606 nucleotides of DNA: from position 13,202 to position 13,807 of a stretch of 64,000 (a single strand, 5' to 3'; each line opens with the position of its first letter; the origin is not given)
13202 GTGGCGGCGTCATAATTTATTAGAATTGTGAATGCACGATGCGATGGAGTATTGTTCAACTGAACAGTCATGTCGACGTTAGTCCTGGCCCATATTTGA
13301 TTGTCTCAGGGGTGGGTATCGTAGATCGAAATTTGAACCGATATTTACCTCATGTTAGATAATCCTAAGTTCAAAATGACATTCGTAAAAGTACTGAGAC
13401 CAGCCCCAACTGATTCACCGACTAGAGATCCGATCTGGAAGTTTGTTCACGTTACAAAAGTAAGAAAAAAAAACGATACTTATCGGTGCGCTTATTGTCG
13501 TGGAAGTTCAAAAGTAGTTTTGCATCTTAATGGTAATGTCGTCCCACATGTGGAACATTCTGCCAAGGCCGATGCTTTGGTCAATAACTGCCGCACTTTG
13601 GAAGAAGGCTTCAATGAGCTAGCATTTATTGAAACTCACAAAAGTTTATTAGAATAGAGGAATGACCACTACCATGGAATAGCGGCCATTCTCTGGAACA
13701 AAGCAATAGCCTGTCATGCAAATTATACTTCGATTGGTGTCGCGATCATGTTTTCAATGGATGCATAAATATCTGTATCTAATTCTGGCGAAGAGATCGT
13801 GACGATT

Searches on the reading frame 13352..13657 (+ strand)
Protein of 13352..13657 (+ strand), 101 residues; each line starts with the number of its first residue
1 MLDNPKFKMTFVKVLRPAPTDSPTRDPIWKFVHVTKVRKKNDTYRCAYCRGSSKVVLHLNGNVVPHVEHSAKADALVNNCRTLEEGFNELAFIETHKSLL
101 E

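Call 4: search_protein_families(library=pfam, proteins=[window:13352-13657:+], max_evalue=0.01)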
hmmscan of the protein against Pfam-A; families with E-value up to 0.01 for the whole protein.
window:13352-13657:+ (101 aa): 0 families

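Call 37: search_protein_families(library=padloc, proteins=[window:13352-13657:+], max_evalue=0.01)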
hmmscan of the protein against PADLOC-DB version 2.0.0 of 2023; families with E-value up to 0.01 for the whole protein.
window:13352-13657:+ (101 aa): 0 families

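Call 80: find_homologous_proteins(query=window:13352-13657:+)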
Query window:13352-13657:+ (101 aa): 2 proteins with E <= 0.001 among 4 candidates.
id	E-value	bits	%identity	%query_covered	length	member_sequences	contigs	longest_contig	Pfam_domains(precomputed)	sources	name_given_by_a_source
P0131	5.9e-59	214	94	100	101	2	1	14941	PF27389.1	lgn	-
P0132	5.5e-54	198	87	100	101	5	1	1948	PF27389.1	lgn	-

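Call 83: search_protein_families(library=phrogs, proteins=[window:13352-13657:+], max_evalue=0.01)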
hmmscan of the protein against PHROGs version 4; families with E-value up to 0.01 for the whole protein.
window:13352-13657:+ (101 aa): 0 families
